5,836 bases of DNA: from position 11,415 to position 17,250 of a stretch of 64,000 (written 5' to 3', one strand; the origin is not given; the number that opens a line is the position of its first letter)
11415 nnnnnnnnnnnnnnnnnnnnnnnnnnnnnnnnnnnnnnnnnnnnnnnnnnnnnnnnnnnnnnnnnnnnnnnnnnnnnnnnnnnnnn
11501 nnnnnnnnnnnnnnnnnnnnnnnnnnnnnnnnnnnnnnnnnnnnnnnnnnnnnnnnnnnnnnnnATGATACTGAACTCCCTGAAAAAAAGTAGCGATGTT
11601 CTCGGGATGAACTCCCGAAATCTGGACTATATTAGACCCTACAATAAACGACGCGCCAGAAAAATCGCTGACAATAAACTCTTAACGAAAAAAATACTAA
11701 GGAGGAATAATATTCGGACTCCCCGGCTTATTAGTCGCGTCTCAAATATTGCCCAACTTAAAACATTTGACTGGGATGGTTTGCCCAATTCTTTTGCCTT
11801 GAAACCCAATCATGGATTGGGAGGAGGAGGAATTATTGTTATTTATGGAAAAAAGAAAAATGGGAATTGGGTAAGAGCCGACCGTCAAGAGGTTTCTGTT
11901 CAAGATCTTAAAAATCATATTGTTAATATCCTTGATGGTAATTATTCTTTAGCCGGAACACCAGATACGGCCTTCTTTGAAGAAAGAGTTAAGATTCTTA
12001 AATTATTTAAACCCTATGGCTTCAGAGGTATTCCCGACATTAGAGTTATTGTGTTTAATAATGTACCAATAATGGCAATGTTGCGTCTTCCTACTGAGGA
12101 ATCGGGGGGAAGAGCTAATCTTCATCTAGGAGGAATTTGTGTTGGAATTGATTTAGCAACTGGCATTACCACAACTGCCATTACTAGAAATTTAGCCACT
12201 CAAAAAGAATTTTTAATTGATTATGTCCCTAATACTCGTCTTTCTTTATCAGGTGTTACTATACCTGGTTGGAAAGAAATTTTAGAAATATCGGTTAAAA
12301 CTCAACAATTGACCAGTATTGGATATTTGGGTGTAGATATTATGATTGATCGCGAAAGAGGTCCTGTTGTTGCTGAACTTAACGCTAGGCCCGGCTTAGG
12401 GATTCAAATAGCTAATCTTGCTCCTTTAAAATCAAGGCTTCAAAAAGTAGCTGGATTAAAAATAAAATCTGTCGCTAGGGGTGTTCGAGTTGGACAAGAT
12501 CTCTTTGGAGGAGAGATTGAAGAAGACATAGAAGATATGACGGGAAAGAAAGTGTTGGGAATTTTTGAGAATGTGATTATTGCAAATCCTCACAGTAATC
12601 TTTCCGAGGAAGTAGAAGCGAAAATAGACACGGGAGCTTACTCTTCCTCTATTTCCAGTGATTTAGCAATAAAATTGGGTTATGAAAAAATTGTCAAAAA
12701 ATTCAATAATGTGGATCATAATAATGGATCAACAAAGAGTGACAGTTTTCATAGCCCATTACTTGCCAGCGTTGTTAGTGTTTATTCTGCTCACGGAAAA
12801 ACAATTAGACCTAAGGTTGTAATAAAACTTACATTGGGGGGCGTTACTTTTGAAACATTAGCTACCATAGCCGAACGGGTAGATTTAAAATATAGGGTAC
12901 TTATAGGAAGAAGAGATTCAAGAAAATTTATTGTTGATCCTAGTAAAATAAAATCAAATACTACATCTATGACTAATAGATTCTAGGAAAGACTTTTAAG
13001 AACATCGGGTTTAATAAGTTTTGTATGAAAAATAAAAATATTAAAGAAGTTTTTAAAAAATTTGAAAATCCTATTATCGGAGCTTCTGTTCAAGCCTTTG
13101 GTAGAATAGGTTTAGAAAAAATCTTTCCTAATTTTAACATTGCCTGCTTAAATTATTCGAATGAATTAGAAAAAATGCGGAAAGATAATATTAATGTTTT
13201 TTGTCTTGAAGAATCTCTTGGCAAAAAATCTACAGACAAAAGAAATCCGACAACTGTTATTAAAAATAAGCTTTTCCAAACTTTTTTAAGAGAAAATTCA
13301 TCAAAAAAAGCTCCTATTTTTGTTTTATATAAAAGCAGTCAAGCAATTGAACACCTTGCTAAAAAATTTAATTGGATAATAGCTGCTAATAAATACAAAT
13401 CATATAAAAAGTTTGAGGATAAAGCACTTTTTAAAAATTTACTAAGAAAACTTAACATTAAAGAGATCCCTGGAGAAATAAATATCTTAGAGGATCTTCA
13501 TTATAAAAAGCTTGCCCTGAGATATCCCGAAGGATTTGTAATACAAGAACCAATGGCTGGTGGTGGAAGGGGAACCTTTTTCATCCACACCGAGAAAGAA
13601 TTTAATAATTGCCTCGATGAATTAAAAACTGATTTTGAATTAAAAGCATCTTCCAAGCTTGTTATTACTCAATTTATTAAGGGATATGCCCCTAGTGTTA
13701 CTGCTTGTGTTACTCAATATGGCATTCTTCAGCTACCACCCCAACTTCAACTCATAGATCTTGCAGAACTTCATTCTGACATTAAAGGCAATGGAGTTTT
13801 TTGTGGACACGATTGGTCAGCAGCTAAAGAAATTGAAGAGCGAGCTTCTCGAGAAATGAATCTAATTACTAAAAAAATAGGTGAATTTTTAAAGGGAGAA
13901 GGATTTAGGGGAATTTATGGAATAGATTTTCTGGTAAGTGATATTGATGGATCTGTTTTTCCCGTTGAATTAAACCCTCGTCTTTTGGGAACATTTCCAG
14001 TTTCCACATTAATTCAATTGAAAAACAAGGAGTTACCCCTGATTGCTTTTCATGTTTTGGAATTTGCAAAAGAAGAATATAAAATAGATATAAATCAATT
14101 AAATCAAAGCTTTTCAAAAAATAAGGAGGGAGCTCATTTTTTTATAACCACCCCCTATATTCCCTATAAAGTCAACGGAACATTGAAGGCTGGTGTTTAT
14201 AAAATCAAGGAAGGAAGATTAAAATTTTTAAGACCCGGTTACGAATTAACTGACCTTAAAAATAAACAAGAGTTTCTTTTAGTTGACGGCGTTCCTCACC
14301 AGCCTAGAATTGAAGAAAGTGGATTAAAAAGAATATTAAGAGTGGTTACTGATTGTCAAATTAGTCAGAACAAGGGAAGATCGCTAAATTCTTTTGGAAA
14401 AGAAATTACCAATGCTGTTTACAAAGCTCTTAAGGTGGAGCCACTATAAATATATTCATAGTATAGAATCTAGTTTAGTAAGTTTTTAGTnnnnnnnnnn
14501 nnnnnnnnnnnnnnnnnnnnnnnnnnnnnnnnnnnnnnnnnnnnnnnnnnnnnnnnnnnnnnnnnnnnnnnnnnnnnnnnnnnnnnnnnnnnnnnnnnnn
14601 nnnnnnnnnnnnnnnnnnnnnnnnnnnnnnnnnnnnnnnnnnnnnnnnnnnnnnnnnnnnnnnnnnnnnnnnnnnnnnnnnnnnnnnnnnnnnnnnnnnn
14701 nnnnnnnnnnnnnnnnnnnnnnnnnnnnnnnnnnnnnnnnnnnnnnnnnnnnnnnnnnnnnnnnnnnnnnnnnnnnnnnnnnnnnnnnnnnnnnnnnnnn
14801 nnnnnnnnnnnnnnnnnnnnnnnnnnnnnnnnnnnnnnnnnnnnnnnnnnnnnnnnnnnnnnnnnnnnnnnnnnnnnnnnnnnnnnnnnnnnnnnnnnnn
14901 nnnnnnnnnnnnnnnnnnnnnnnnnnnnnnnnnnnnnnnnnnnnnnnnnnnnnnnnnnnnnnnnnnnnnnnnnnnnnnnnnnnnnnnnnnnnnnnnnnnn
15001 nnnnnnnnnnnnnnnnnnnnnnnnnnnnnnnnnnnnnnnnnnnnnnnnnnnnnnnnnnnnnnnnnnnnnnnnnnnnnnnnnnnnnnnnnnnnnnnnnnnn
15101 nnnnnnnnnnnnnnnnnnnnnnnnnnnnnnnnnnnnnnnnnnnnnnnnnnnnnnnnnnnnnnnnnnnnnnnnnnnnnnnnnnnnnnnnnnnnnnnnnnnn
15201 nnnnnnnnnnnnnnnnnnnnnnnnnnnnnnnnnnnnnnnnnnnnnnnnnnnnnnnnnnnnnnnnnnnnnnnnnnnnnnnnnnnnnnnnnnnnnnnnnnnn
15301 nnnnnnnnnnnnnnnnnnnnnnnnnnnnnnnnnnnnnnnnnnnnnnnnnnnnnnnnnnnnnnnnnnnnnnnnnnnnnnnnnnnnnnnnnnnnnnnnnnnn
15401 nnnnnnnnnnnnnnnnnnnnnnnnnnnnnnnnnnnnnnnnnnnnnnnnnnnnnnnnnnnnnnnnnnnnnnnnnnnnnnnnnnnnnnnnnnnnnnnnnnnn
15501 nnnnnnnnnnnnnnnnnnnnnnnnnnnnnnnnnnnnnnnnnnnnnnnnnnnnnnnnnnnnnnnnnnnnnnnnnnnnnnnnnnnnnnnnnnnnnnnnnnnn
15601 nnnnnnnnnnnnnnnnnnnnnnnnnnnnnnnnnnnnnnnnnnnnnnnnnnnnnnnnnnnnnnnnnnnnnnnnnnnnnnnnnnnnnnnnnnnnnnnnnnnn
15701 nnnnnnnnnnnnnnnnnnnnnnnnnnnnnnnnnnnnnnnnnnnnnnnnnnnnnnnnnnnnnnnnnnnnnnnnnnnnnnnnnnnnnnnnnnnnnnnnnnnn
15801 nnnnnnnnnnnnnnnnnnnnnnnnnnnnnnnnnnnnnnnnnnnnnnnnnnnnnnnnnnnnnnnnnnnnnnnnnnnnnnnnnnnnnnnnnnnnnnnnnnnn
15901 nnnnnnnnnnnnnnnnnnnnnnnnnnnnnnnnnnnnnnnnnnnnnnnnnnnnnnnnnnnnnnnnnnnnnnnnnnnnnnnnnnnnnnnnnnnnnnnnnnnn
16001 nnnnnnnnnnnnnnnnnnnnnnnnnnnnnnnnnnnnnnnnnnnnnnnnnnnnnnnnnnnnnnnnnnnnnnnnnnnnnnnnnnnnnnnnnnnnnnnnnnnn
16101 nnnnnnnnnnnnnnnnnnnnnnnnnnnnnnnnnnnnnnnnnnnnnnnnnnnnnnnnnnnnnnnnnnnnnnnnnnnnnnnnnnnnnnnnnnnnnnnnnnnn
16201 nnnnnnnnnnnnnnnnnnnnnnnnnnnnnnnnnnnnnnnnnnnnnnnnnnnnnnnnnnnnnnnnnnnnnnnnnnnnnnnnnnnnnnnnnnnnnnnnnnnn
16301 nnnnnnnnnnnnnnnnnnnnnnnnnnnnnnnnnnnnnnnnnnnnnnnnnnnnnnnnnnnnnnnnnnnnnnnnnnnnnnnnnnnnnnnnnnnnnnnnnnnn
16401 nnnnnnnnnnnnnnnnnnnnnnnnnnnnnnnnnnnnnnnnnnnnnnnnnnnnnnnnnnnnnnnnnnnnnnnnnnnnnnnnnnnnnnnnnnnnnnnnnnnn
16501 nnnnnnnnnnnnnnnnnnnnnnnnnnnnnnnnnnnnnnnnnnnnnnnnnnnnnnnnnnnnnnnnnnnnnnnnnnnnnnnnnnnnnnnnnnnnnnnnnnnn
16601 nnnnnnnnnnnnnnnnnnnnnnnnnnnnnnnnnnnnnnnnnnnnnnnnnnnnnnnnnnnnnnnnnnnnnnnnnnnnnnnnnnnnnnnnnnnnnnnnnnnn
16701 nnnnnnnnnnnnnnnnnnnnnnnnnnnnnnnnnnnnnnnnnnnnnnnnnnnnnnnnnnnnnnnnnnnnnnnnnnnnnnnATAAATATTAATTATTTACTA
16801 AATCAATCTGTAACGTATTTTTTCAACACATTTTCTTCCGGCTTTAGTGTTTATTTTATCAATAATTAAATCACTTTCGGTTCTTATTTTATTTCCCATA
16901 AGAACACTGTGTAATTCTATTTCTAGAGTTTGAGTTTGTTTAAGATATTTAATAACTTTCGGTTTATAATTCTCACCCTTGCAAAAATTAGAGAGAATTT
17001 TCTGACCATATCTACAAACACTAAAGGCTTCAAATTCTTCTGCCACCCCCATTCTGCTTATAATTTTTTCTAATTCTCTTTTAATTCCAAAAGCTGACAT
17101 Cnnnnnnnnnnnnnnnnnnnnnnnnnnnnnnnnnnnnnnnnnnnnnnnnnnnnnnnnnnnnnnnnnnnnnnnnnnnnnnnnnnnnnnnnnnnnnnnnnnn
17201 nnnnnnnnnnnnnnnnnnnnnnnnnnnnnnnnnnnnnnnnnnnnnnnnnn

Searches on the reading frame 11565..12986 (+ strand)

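Call 7: search_protein_families(library=pfam, proteins=[window:11565-12986:+], max_evalue=0.001)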
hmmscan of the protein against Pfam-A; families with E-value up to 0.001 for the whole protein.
window:11565-12986:+ (473 aa): 7 families
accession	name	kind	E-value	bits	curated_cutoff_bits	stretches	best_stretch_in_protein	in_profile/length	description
PF14397.11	ATPgrasp_ST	-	8.7e-67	225.7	31.4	1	18-296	2-277/278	Sugar-transfer associated ATP-grasp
PF05618.17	Zn_protease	-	1.7e-10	41.4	27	1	346-461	13-131/138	Putative ATP-dependent zinc protease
PF08443.16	RimK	-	3.1e-09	37.2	21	1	238-278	130-169/188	RimK-like ATP-grasp domain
PF02655.19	ATP-grasp_3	-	6e-06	26.9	23.2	0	247-276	128-157/160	ATP-grasp domain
PF13975.11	gag-asp_proteas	-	3.1e-05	24.9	28.2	0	349-394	9-55/92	gag-polyprotein putative aspartyl protease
PF13650.11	Asp_protease_2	-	0.00021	22.4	24.3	0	349-392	9-53/90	Aspartyl protease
PF14398.11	ATPgrasp_YheCD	-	0.00066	19.4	26.8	0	247-278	198-229/255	YheC/D like ATP-grasp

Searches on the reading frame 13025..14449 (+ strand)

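Call 7: search_protein_families(library=pfam, proteins=[window:13025-14449:+], max_evalue=0.001)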
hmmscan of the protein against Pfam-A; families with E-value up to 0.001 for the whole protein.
window:13025-14449:+ (474 aa): 2 families
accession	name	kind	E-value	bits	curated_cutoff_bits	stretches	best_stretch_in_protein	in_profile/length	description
PF02655.19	ATP-grasp_3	-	3.4e-10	40.7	23.2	1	120-323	1-160/160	ATP-grasp domain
PF02786.22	CPSase_L_D2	-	0.00049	20.1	19.8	0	132-220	1-91/211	Carbamoyl-phosphate synthase L chain, ATP binding domain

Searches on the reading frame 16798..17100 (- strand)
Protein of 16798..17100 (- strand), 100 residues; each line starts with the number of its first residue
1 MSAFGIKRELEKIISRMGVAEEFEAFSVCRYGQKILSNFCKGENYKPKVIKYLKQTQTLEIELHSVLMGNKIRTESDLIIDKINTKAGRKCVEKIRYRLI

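Call 8: search_protein_families(library=pfam, proteins=[window:16798-17100:-], max_evalue=0.001)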
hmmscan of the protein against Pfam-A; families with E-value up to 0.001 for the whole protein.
window:16798-17100:- (100 aa): 0 families

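Call 24: search_protein_families(library=pfam, proteins=[window:16798-17100:-], max_evalue=1)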
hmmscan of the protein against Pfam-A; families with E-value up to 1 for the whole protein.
window:16798-17100:- (100 aa): 1 family
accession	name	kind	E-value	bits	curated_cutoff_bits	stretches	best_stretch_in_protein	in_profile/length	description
PF05258.17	DciA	-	0.026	15.2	24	1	46-96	47-88/89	Dna[CI] antecedent, DciA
